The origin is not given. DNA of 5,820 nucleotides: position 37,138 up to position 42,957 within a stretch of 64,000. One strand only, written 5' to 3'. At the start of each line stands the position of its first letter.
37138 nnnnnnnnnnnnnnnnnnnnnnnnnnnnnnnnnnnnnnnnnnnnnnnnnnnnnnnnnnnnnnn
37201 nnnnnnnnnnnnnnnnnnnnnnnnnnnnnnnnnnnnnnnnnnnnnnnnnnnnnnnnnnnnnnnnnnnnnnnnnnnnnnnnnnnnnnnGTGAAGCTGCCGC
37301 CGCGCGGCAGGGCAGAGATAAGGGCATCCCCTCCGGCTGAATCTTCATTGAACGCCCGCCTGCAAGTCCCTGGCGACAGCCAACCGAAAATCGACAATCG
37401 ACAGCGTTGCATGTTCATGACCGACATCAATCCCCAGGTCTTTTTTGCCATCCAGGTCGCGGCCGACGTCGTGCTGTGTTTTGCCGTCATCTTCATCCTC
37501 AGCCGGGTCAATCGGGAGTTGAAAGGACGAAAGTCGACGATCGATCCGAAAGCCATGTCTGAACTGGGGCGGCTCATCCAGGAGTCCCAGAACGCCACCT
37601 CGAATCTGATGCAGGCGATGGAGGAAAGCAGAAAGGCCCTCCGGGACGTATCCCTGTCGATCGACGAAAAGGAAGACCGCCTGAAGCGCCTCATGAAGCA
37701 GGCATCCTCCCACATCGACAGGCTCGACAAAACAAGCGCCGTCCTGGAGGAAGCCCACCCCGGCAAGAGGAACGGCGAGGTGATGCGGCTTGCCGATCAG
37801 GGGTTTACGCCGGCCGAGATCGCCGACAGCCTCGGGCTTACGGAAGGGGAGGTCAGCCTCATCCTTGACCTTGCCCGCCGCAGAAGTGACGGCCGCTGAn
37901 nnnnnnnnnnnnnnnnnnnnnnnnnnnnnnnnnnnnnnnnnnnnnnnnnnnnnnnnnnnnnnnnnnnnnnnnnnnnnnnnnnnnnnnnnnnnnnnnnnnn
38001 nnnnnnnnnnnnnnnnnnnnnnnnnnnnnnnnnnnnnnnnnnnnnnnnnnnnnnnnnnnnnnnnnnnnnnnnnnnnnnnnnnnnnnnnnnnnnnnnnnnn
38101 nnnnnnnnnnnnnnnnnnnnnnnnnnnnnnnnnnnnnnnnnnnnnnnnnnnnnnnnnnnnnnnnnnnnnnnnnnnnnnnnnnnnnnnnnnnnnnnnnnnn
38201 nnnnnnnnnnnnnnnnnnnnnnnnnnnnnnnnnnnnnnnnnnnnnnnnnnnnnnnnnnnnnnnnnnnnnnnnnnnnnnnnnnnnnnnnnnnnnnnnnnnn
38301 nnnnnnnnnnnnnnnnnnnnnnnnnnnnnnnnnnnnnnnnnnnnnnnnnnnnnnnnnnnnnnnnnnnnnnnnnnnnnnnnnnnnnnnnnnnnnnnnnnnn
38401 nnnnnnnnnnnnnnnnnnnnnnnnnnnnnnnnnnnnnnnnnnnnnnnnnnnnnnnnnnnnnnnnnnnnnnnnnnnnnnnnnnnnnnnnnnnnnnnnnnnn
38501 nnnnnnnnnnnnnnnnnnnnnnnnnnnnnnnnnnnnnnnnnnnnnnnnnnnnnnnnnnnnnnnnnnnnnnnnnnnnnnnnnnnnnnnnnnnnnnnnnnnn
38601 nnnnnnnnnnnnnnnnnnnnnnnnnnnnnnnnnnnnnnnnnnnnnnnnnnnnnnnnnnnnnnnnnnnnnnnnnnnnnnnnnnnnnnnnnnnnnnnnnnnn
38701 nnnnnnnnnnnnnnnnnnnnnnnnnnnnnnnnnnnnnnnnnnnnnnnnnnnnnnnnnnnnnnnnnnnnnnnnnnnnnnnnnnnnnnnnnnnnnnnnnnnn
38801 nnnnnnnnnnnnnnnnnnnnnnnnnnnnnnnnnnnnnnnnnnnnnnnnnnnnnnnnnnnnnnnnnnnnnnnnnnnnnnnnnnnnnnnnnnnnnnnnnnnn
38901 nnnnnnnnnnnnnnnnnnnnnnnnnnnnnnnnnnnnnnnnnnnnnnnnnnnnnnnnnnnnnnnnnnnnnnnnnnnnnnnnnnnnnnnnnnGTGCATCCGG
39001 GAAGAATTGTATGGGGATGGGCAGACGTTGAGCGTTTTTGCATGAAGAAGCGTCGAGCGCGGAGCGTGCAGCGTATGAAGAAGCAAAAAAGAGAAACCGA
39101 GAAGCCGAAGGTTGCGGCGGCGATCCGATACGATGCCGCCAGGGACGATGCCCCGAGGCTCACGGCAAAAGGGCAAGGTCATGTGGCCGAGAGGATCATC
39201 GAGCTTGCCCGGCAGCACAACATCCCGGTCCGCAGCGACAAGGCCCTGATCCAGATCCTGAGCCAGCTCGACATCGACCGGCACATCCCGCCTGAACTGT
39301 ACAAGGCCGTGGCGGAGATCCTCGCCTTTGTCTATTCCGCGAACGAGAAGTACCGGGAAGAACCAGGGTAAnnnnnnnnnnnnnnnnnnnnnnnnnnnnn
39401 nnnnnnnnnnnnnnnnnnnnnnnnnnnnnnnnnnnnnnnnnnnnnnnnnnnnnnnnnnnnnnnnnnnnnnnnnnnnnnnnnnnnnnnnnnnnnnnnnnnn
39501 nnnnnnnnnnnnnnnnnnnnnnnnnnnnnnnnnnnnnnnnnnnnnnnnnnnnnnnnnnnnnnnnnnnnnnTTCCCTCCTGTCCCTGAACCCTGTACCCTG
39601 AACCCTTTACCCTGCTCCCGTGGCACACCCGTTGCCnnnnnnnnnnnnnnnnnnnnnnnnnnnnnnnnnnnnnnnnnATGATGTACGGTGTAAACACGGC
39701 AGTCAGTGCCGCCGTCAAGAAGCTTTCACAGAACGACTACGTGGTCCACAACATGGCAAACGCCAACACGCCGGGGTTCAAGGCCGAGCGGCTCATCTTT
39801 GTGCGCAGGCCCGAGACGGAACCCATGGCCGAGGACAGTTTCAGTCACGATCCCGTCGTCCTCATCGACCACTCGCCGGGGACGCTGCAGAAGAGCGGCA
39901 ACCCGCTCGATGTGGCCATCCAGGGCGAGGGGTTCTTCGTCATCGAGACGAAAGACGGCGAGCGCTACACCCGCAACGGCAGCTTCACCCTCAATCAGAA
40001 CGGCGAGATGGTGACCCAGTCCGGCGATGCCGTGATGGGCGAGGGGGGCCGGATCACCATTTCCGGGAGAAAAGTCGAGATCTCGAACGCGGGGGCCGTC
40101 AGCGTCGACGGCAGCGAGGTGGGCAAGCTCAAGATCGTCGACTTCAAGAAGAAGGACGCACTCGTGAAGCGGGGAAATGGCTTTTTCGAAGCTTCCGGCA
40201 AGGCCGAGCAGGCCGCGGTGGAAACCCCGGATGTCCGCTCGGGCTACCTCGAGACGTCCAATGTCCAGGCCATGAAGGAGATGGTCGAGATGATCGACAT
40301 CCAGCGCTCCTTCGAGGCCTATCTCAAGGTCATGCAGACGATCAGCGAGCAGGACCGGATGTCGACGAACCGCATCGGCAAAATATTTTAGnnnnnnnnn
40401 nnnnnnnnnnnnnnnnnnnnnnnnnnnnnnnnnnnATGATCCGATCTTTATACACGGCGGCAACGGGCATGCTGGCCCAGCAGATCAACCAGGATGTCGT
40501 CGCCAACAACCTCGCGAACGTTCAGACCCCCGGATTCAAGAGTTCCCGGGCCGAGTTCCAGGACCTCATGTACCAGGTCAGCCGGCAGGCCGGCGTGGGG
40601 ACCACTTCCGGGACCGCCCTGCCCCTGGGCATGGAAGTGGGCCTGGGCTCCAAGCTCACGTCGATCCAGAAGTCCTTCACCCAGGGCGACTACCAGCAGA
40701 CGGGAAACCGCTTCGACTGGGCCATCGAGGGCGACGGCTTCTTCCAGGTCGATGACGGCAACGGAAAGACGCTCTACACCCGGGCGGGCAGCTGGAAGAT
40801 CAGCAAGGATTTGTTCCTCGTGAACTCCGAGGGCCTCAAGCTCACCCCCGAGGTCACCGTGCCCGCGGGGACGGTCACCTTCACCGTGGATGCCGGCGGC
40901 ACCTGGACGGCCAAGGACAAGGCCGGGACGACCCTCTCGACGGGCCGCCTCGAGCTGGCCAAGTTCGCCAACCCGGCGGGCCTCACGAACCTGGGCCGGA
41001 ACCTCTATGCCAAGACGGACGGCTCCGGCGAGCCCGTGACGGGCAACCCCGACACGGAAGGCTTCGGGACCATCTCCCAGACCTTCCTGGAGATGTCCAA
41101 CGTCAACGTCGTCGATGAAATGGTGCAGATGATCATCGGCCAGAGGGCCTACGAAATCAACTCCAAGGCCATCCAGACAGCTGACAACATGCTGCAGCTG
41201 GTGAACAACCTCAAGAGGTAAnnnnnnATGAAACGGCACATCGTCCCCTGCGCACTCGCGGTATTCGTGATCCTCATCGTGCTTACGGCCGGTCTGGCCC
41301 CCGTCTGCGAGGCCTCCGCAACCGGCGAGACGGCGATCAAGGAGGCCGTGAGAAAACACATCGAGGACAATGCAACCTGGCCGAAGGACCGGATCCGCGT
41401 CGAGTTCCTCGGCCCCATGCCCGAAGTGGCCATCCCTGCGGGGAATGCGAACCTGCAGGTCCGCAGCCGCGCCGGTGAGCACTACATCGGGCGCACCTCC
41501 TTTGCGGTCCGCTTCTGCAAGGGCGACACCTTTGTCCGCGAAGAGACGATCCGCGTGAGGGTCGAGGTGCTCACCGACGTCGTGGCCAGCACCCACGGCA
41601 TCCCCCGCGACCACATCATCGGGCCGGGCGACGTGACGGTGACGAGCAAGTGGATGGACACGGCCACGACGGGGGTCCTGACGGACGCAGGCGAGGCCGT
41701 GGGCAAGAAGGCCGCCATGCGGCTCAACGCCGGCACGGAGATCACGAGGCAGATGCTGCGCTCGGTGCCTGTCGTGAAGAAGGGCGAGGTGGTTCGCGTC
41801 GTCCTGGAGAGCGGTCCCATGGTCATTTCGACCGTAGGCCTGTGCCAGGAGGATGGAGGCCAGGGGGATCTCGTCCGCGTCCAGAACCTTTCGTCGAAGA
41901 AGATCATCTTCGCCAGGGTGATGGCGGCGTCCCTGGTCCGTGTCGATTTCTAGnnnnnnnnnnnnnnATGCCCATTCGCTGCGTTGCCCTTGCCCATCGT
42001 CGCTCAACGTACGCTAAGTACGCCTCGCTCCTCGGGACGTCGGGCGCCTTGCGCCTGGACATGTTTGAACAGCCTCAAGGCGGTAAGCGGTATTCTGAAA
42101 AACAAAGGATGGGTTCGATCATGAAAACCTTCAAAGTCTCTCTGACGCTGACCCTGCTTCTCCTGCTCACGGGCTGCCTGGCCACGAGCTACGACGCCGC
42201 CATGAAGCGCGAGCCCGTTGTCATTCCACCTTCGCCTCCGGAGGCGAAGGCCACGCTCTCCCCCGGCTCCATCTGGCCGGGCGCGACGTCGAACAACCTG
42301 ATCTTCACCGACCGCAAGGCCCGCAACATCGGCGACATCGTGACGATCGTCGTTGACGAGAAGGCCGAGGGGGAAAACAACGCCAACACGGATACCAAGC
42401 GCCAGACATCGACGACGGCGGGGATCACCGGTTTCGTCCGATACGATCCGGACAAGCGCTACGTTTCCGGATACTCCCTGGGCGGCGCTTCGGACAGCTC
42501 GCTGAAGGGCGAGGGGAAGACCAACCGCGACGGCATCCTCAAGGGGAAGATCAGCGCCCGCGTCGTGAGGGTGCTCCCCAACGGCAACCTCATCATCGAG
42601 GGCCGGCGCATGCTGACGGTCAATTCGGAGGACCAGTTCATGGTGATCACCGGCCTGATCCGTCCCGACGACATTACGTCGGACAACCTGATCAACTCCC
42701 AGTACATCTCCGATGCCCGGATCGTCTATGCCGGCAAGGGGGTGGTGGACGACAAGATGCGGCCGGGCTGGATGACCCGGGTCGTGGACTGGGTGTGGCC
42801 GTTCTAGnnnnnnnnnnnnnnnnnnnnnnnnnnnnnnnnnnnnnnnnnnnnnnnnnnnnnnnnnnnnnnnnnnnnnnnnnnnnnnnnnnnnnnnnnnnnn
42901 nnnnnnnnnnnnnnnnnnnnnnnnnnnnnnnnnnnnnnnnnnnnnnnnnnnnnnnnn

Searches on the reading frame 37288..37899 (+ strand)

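Call 22: search_protein_families(library=pfam, proteins=[window:37288-37899:+], max_evalue=0.001)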
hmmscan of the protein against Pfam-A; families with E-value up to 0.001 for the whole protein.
window:37288-37899:+ (203 aa): 2 families
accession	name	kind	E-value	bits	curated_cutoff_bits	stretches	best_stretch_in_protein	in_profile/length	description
PF19610.4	DUF6115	-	1e-08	36.1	27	1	97-195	32-133/134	Family of unknown function (DUF6115)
PF10975.14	DUF2802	-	3.9e-05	24.2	33.5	1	133-197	10-68/68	Protein of unknown function (DUF2802)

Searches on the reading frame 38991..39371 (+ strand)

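Call 22: search_protein_families(library=pfam, proteins=[window:38991-39371:+], max_evalue=0.001)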
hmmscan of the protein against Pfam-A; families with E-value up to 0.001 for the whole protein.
window:38991-39371:+ (126 aa): 1 family
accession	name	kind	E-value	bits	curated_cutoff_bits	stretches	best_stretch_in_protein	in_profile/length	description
PF01312.24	Bac_export_2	-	9.7e-21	74.8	24.4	1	41-114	261-335/335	FlhB HrpN YscU SpaS Family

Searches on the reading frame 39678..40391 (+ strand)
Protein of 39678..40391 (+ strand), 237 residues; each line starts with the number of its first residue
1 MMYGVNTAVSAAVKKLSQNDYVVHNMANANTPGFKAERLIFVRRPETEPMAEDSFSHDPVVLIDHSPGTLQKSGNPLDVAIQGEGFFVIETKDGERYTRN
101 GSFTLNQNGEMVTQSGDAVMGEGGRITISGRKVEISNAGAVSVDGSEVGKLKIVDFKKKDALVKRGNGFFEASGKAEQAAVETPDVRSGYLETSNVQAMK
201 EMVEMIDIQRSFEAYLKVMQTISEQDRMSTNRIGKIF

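Call 12: find_related_loci(query=window:39678-40391:+, collection=genome_contigs, flank=10000)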
Query window:39678-40391:+ (237 aa) in genome_contigs; peptide patterns used: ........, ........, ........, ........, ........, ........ (x = any residue, [..] = any of these).
257 stretches matched a pattern; 69 encode a relative of the query (tblastn E <= 1e-3); 69 distinct loci.
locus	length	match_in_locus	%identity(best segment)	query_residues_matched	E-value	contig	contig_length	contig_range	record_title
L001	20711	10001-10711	95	1-237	5e-153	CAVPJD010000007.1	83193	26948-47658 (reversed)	MAG: uncultured delta proteobacterium isolate MFD00032.bin.2.132 genome assembly, contig: contig_14317, whole genome sho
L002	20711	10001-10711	95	1-237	1e-152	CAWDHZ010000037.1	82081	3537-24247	MAG: uncultured delta proteobacterium isolate MFD04716.bin.2.170 genome assembly, contig: contig_89424, whole genome sho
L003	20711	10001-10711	95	1-237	2e-151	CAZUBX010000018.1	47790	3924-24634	MAG TPA_asm: uncultured Syntrophaceae bacterium isolate SRP302447_co2_74 genome assembly, contig: NODE_2138_length_47790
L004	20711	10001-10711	92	1-237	1e-149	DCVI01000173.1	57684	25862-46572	MAG TPA_asm: Syntrophaceae bacterium UBA2192 UBA2192_contig_4614, whole genome shotgun sequence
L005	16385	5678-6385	87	1-236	3e-143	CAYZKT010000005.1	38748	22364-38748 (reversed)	MAG TPA_asm: uncultured Syntrophaceae bacterium isolate binchicken_co26_226 genome assembly, contig: NODE_1569_length_38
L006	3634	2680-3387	87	1-236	5e-146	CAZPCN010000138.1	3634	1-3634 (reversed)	MAG TPA_asm: uncultured Syntrophaceae bacterium isolate binchicken_co190_332 genome assembly, contig: NODE_38852_length_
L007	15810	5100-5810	85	1-237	4e-141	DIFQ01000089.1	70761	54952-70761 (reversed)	MAG TPA_asm: Syntrophaceae bacterium UBA5744 UBA5744_contig_11033, whole genome shotgun sequence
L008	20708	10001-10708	85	1-236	7e-140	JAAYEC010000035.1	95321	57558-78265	MAG: Deltaproteobacteria bacterium isolate AS06rmzACSIP_61 276501_AS06, whole genome shotgun sequence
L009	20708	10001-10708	79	1-236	7e-131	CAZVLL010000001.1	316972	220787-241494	MAG TPA_asm: uncultured Syntrophaceae bacterium isolate SRP302447_co3_125 genome assembly, contig: NODE_73_length_316972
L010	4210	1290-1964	80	1-236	1e-130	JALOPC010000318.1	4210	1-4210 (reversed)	MAG: Syntrophales bacterium isolate Prado119 scaffold_86763, whole genome shotgun sequence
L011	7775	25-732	50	1-236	6e-71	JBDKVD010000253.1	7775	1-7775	MAG: Smithella sp. isolate 8_bin.81 c_000001306502, whole genome shotgun sequence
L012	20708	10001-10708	51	1-236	1e-69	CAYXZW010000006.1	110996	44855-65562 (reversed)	MAG TPA_asm: uncultured Smithella sp. isolate SRP302447_co2_126 genome assembly, contig: NODE_588_length_110996_cov_14.3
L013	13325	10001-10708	48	1-236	7e-69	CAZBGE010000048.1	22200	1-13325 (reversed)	MAG TPA_asm: uncultured Smithella sp. isolate binchicken_co154_62 genome assembly, contig: NODE_3717_length_22200_cov_36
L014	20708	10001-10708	48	1-236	1e-68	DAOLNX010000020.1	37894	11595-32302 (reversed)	MAG TPA_asm: Smithellaceae bacterium isolate AMR_MDS_4776 NODE_1448_length_37894_cov_6.093501, whole genome shotgun sequ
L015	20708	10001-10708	47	1-236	1e-66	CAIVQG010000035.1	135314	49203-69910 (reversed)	MAG: uncultured delta proteobacterium isolate AlinenLipids_bin-4002 genome assembly, contig: bin-4002:35/83, whole genom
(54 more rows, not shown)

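Call 22: search_protein_families(library=pfam, proteins=[window:39678-40391:+], max_evalue=0.001)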
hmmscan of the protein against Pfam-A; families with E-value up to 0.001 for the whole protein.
window:39678-40391:+ (237 aa): 2 families
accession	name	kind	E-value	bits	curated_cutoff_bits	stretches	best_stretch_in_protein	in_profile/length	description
PF22692.1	LlgE_F_G_D1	-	5.5e-16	58.9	27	1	80-143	1-64/64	Flagellar hook protein FlgE/F/G D1 domain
PF06429.18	Flg_bbr_C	-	1.1e-15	57.3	23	1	187-227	1-41/46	Flagellar basal body rod FlgEFG protein C-terminal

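Call 61: find_encoding_contigs(protein=window:39678-40391:+, flank=10000, max_places=4)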
Protein window:39678-40391:+ (237 aa): no gene with exactly this product is on record in the collection.

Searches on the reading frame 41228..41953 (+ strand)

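Call 22: search_protein_families(library=pfam, proteins=[window:41228-41953:+], max_evalue=0.001)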
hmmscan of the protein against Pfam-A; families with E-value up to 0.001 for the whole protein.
window:41228-41953:+ (241 aa): 3 families
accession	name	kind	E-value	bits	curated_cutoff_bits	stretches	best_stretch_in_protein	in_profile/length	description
PF13144.11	ChapFlgA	-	2.6e-29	102.2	23.8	1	117-239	2-122/122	Chaperone for flagella basal body P-ring formation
PF17656.6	ChapFlgA_N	-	1.2e-06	29.2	27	1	37-114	1-77/77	FlgA N-terminal domain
PF08666.17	SAF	-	4.2e-06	27.7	21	1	117-178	2-63/63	SAF domain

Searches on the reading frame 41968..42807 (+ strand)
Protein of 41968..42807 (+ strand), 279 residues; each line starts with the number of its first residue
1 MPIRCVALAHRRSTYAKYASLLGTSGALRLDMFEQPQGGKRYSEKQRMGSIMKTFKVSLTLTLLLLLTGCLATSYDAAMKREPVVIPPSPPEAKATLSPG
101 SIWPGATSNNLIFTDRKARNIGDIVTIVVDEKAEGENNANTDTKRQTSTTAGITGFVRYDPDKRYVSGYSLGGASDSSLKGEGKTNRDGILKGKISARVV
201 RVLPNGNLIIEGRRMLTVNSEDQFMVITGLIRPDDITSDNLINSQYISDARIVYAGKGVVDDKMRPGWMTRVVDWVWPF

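Call 22: search_protein_families(library=pfam, proteins=[window:41968-42807:+], max_evalue=0.001)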
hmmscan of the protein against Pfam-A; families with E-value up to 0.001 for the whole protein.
window:41968-42807:+ (279 aa): 1 family
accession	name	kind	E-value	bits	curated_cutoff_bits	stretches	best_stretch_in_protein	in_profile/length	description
PF02107.21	FlgH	-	1.7e-56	191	27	1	98-278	3-172/172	Flagellar L-ring protein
